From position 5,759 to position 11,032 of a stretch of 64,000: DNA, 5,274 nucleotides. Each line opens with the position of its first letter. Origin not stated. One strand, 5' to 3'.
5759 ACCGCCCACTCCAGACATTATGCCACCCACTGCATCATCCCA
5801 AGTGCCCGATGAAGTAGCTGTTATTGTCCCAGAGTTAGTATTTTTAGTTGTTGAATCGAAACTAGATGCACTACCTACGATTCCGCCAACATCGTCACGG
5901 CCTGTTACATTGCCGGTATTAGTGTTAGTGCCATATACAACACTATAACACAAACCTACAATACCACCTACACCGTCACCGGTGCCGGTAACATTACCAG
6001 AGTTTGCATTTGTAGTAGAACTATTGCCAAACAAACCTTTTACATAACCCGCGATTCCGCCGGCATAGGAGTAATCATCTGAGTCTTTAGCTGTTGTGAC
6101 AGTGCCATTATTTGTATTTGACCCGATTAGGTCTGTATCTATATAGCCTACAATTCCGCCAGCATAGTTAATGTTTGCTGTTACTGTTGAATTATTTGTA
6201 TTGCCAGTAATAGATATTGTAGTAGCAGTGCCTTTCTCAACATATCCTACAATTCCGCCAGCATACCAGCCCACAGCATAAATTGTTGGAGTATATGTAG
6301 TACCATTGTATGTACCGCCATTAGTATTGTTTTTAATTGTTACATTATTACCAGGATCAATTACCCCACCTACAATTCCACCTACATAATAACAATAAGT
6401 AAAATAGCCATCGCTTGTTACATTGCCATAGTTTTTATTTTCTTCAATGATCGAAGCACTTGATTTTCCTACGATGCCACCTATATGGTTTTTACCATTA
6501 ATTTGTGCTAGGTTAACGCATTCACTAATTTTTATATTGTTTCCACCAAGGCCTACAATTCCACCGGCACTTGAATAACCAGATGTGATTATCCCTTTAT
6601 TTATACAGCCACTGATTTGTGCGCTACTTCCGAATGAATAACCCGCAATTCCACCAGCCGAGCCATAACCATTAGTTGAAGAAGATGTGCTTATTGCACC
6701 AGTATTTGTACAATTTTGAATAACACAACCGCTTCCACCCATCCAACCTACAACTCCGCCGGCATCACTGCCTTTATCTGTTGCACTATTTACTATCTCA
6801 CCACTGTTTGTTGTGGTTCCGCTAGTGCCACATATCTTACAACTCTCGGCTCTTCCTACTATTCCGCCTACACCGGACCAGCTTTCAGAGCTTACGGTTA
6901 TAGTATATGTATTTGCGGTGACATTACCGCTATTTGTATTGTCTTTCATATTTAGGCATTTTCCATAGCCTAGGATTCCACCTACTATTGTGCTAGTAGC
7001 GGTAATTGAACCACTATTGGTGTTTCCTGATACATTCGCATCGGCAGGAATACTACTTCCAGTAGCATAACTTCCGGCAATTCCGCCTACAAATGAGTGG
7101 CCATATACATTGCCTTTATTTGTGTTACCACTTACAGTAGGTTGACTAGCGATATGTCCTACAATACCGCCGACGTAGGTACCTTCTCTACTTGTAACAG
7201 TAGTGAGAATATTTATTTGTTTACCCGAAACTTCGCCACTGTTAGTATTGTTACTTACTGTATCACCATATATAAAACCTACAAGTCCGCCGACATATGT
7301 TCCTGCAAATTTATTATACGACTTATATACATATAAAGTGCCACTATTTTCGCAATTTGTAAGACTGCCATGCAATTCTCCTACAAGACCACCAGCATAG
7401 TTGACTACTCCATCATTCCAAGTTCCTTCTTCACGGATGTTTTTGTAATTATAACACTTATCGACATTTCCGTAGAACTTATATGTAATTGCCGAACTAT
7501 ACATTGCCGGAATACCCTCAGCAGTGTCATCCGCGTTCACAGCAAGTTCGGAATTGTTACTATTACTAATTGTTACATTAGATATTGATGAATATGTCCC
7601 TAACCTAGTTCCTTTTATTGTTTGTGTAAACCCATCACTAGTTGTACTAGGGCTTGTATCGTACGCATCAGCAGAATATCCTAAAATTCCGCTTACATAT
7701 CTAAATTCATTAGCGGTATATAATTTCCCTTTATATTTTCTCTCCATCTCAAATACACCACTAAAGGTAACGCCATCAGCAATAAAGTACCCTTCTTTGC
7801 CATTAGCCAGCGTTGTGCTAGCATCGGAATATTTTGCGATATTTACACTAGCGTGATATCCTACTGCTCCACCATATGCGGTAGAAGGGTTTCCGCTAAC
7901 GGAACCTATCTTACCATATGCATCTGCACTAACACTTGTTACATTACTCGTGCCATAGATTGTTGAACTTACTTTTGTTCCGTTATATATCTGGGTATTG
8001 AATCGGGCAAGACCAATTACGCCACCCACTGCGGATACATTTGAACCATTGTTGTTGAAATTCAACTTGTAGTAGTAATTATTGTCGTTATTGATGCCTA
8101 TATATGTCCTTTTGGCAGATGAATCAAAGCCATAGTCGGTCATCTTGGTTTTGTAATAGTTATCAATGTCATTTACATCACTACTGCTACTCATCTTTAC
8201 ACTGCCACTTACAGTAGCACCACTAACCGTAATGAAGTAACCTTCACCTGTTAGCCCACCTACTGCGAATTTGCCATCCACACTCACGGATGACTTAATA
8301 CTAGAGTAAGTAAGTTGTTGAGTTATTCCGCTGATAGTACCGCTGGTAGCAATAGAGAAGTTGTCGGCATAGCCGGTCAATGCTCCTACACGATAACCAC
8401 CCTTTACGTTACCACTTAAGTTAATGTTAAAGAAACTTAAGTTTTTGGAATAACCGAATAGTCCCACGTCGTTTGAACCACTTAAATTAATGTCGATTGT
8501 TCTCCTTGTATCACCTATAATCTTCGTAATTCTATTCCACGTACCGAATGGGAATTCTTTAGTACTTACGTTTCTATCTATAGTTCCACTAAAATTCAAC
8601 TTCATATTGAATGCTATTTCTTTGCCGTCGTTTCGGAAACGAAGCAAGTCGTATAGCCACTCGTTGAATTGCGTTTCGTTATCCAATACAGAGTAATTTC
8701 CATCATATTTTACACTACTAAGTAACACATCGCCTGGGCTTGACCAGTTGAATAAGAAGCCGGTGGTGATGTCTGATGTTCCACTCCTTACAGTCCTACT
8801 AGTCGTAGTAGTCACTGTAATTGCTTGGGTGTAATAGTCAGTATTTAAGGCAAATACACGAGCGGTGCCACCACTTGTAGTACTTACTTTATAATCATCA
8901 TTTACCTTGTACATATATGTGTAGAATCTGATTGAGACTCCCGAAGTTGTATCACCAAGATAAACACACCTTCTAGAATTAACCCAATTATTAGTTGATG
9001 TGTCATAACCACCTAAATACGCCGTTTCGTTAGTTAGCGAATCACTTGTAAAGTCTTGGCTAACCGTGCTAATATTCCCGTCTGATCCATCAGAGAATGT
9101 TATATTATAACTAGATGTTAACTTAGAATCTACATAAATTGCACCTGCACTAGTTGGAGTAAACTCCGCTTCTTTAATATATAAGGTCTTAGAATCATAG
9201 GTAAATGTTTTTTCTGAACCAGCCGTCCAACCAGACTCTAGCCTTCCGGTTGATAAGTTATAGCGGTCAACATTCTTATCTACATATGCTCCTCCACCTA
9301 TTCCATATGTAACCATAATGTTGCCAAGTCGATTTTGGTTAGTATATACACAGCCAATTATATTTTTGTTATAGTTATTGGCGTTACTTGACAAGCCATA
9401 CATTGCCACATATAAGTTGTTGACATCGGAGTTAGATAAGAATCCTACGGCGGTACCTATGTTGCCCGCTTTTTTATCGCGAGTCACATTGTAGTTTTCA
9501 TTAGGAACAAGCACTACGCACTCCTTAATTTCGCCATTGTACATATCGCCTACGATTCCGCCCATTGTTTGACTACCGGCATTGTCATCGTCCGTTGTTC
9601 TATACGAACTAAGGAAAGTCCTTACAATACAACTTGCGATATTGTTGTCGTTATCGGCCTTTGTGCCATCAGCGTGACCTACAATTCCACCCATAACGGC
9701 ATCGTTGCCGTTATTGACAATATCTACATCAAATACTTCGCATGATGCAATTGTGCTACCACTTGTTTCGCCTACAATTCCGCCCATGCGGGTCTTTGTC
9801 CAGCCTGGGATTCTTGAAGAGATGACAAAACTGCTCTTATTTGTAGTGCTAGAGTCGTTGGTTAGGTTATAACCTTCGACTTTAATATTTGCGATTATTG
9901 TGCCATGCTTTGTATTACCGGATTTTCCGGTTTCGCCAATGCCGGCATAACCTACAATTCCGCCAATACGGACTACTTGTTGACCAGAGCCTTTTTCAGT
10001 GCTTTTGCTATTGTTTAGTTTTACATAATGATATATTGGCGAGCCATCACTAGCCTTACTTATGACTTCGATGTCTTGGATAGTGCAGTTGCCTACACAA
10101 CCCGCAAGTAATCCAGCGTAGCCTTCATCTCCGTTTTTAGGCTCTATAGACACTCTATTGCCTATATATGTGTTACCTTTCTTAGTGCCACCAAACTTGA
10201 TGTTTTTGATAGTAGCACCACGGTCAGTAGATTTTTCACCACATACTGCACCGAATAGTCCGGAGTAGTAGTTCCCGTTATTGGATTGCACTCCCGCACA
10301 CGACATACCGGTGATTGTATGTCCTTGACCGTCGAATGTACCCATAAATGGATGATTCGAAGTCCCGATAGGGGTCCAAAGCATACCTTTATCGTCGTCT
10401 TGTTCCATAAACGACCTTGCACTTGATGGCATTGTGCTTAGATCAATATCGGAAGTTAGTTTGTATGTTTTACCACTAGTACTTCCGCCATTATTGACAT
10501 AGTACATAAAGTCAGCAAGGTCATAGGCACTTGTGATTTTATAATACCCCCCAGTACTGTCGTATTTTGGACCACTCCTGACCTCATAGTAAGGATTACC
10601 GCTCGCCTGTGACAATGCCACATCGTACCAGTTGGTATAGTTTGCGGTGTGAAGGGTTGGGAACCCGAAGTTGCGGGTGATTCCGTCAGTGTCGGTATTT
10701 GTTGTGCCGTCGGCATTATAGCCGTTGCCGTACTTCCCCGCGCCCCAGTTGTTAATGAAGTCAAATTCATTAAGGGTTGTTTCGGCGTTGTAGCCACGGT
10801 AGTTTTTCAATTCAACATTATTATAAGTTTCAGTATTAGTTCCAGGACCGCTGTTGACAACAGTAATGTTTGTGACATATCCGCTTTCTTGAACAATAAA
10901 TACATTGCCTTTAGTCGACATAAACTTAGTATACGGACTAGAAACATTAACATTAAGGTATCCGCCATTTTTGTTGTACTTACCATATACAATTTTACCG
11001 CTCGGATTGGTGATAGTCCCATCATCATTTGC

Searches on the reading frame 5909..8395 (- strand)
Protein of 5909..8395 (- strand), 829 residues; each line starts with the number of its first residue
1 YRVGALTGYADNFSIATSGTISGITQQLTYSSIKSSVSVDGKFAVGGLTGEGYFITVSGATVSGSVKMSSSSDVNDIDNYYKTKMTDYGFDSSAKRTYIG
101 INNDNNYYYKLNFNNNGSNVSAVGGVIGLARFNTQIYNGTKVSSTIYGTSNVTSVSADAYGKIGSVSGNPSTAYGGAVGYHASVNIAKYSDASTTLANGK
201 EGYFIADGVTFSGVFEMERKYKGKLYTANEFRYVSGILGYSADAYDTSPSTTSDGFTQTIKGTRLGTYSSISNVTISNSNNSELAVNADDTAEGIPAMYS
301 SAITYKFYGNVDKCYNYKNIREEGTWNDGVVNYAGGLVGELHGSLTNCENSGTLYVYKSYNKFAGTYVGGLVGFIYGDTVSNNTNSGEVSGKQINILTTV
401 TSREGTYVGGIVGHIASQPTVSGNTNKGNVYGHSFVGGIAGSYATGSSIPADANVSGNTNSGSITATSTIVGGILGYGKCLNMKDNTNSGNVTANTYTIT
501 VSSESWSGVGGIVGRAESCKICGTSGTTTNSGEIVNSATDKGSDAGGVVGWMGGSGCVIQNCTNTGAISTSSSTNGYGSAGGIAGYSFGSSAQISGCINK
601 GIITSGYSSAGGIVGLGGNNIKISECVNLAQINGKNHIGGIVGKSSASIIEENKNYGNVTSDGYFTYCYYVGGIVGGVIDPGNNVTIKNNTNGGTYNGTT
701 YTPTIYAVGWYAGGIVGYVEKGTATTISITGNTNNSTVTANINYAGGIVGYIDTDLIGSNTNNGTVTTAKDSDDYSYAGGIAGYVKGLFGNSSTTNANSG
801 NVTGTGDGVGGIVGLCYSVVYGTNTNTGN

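Call 58: search_protein_families(library=pfam, proteins=[window:5909-8395:-], max_evalue=1)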
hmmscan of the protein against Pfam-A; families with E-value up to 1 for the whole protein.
window:5909-8395:- (829 aa): 1 family
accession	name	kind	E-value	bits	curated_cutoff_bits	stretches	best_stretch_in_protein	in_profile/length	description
PF07581.17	Glug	-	0.021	15.6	20.5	3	332-354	3-27/28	The GLUG motif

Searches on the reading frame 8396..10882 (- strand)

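Call 58: search_protein_families(library=pfam, proteins=[window:8396-10882:-], max_evalue=1)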
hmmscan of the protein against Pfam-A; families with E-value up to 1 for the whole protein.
window:8396-10882:- (829 aa): 2 families
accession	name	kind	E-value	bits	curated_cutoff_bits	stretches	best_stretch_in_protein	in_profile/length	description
PF07581.17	Glug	-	0.026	15.4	20.5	0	366-383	5-23/28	The GLUG motif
PF14438.12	SM-ATX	-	0.12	13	29.8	0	197-215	17-35/81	Ataxin 2 SM domain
